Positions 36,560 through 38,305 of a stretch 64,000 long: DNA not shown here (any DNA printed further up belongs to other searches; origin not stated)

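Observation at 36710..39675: SPARTA-type defense pair: TIR-APAZ plus short prokaryotic Argonaute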

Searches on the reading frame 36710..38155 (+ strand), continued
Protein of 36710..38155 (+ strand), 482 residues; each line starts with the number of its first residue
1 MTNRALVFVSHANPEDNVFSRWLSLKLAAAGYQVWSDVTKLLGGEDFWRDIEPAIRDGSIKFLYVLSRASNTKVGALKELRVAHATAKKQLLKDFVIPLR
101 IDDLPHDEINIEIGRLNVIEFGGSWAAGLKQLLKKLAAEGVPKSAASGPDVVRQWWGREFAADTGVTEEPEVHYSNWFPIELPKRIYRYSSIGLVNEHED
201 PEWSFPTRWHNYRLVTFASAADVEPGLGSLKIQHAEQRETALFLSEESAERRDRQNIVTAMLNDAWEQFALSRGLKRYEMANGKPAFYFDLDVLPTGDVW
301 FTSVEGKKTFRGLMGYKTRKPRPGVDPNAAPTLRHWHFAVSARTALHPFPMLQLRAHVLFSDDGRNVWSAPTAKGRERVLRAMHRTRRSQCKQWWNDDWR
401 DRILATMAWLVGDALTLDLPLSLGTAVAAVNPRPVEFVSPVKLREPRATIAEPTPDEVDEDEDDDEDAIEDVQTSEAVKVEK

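Call 73: fold_search(model_id=the predicted structure, library=pdb)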
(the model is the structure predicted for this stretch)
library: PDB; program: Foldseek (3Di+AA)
matches with E <= 10: 1271; with E <= 0.001: 68
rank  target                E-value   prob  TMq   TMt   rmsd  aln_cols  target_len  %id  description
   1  8i88_C                1.1e-37  1.00  0.49  0.55   9.8       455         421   32  Cryo-EM structure of TIR-APAZ/Ago-gRNA complex (released 2023-07-05)
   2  8ffi_A                1.8e-36  1.00  0.48  0.55  10.0       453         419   32  Structure of tetramerized MapSPARTA upon guide RNA-mediated target DNA binding (released 2023-08-23)
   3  8qlo_A                4.2e-36  1.00  0.48  0.52   9.7       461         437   32  CryoEM structure of the apo SPARTA (BabAgo/TIR-APAZ) complex (released 2024-01-31)
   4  8i87_C                1.7e-35  1.00  0.47  0.54   9.6       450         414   32  Cryo-EM structure of TIR-APAZ/Ago-gRNA-DNA complex (released 2023-07-19)
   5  8isy_B                1.9e-35  1.00  0.46  0.49  10.3       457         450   31  Cryo-EM structure of free-state Crt-SPARTA (released 2023-10-18)
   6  8spo_A                2.0e-35  1.00  0.46  0.54  10.1       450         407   32  Tetramerized activation of MapSPARTA bound with NAD+ (released 2023-08-23)
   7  8oz6_A                4.0e-35  1.00  0.49  0.56   9.2       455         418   32  cryoEM structure of SPARTA complex ligand-free (released 2023-08-16)
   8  8qlp_A                4.8e-35  1.00  0.47  0.55   9.4       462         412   31  CryoEM structure of the RNA/DNA bound SPARTA (BabAgo/TIR-APAZ) tetrameric complex (released 2024-01-31)
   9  8ifk_A                6.0e-35  1.00  0.48  0.56   8.9       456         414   30  Cryo-EM structure of monomeric SPARTA gRNA-ssDNA target complex (released 2024-01-17)
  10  8fex_A                4.3e-34  1.00  0.47  0.52   9.5       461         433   32  Inactivate state of Maribacter polysiphoniae Argonuate (short pAgo system) (released 2023-08-23)
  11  8u7b_B                6.9e-34  1.00  0.48  0.54   9.5       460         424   30  Crystal structure of Apo form of Short Prokaryotic Argonaute TIR-APAZ (SPARTA) heterodimer (released 2024-06-12)
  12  8qlp_E                9.2e-34  1.00  0.46  0.52  16.3       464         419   32  CryoEM structure of the RNA/DNA bound SPARTA (BabAgo/TIR-APAZ) tetrameric complex (released 2024-01-31)
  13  8i87_G                1.1e-33  1.00  0.45  0.53  16.2       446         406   33  Cryo-EM structure of TIR-APAZ/Ago-gRNA-DNA complex (released 2023-07-19)
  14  8ifl_F                1.9e-33  1.00  0.48  0.56   9.0       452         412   31  Cryo-EM structure of tetrameric SPARTA gRNA-ssDNA target complex in state 1 (released 2024-01-17)
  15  8z8y_B                3.7e-33  1.00  0.48  0.52   9.6       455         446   31  Crystal structure of CrtAgo/CrtTIR-APAZ complex (released 2025-03-12)
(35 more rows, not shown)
